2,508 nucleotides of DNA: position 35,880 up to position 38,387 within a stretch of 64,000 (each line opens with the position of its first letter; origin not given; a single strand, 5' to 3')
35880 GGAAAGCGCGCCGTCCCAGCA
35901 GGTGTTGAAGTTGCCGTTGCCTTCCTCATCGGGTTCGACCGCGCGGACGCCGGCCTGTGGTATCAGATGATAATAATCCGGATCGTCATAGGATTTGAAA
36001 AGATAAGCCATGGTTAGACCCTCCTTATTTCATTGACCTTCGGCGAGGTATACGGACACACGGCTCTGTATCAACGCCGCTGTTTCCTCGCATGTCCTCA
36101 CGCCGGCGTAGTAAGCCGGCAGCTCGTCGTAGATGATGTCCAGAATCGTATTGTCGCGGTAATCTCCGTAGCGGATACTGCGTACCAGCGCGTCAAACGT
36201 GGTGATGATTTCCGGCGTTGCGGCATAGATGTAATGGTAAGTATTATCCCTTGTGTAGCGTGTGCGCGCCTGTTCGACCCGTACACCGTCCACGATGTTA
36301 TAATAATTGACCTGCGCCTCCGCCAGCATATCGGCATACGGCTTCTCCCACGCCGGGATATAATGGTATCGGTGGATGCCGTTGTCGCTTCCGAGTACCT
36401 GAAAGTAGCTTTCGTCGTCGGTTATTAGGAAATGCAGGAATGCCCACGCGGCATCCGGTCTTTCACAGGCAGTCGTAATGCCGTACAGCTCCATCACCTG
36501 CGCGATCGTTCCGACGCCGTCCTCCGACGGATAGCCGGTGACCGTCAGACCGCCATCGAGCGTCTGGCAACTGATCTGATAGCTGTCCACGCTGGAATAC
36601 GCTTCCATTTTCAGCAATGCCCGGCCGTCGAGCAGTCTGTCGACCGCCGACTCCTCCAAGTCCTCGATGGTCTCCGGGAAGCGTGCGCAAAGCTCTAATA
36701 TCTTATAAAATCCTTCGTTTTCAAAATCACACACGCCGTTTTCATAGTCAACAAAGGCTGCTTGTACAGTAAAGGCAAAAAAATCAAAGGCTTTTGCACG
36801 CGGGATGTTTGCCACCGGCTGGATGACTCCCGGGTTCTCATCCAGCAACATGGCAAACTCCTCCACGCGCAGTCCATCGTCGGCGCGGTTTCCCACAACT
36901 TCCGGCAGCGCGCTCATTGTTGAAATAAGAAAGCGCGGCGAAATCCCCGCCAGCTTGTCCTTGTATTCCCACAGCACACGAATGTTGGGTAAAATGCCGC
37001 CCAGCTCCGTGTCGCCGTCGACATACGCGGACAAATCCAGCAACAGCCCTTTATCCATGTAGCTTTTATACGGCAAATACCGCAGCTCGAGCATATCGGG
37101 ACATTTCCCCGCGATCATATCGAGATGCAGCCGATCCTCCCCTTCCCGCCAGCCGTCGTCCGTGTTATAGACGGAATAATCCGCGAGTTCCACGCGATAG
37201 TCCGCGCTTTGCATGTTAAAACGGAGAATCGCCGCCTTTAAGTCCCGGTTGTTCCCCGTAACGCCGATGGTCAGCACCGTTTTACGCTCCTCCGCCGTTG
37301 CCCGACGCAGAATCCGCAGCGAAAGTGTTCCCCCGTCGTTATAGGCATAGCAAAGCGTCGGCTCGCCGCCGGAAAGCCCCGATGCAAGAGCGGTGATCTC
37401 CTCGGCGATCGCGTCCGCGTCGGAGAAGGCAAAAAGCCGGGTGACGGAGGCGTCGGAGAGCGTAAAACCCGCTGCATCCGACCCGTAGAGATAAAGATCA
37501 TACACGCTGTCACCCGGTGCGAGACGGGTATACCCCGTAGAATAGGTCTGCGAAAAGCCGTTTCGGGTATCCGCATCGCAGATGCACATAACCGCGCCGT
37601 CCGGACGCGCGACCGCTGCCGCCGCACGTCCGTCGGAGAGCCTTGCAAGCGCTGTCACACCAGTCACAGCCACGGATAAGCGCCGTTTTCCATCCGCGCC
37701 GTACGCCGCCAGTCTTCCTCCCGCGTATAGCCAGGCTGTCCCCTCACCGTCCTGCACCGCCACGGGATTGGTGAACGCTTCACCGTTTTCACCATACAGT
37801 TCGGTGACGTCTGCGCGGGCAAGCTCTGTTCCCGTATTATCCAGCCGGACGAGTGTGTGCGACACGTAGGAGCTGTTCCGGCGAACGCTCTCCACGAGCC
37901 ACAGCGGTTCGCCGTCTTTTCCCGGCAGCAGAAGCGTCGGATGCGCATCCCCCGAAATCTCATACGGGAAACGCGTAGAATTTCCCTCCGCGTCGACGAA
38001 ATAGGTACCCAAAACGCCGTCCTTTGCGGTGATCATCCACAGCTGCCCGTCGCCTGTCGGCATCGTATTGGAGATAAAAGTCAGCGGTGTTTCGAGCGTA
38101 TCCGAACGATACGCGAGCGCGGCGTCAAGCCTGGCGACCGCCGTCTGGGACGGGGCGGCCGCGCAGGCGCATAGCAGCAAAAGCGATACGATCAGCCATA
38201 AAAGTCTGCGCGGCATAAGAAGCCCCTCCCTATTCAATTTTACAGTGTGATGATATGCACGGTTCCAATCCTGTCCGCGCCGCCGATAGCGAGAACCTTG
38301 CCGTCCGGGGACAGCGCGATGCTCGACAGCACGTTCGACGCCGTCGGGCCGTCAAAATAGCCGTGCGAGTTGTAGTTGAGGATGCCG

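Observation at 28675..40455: Six-gene operon built around four tandem, diverged paralogs of an uncharacterised ~715-aa cytoplasmic propeller-like protein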

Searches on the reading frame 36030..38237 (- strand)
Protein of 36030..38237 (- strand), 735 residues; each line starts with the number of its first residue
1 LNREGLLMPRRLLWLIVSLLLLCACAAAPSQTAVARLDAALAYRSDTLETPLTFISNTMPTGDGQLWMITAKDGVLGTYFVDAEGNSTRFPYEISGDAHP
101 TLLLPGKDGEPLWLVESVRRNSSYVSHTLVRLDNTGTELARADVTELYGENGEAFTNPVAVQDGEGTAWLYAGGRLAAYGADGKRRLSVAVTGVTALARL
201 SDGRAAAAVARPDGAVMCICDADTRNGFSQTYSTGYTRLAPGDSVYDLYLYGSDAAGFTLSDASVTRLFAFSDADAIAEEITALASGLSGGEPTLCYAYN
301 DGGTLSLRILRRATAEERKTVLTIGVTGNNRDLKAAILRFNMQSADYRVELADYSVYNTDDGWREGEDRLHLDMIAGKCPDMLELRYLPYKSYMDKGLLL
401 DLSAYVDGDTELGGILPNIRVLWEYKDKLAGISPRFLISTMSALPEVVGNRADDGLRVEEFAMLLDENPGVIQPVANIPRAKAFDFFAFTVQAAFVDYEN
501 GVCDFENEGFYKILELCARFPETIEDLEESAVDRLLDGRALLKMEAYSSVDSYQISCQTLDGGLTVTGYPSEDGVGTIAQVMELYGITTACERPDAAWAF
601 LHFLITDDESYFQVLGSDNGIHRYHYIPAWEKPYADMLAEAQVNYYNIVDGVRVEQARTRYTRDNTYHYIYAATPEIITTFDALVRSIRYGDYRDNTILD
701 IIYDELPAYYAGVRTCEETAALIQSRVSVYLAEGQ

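Call 4: search_protein_families(library=pfam, proteins=[window:36030-38237:-], max_evalue=1)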
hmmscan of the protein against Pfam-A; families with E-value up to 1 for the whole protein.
window:36030-38237:- (735 aa): 4 families
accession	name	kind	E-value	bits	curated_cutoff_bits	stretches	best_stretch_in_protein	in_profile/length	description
PF01547.30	SBP_bac_1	-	2.2e-05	25.1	26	1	361-430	31-122/307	Bacterial extracellular solute-binding protein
PF24684.1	Vgb_lyase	-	0.064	12.5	50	1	31-117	33-115/290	Virginiamycin B lyase family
PF22597.2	DYN_lid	-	0.12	13.2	27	1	627-699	9-72/93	Dynein heavy chain, ATPase lid domain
PF17946.7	RecC_C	-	0.22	11.8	22.6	1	8-58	146-193/202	RecC C-terminal domain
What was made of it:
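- On Bacterial extracellular solute-binding proteins (PF01547), for gene 36030-38216: 25.1 bits over residues 361-430 only (call 4).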

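Call 5: search_protein_families(library=ncbifam, proteins=[window:36030-38237:-], max_evalue=1)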
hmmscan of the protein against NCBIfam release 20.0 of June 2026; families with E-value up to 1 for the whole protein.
window:36030-38237:- (735 aa): 0 families

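Call 56: search_protein_families(library=padloc, proteins=[window:36030-38216:-], max_evalue=0.01)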
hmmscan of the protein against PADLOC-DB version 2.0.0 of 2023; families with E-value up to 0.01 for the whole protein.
window:36030-38216:- (728 aa): 0 families

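Call 62: find_homologous_proteins(query=window:36030-38216:-)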
Query window:36030-38216:- (728 aa): 1 proteins with E <= 0.001 among 8000 candidates.
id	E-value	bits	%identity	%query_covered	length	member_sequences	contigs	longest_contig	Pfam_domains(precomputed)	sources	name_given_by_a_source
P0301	0.0e+0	1653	100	100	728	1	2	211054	PF01547.31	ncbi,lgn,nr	ncbi:MAG: hypothetical protein VB111_07895 [Clostridiaceae bacterium]|nr:hypothetical protein [Clost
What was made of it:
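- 36030..38216 (-): Lipoprotein X (728 aa from ATG 38216): lipobox LCAC, with a weak SBP_bac_1-like segment. It is an orphan insertion between D and C. The word-filtered search of the 5.8-billion-cluster database returned only the protein itself (call 62).
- On Bacterial extracellular solute-binding proteins (PF01547), for gene 36030-38216: A precomputed PF01547 hit is listed for the identical database entry (call 62).
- Tried and rejected: A homolog search for the lipoprotein found nothing but itself (call 62).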
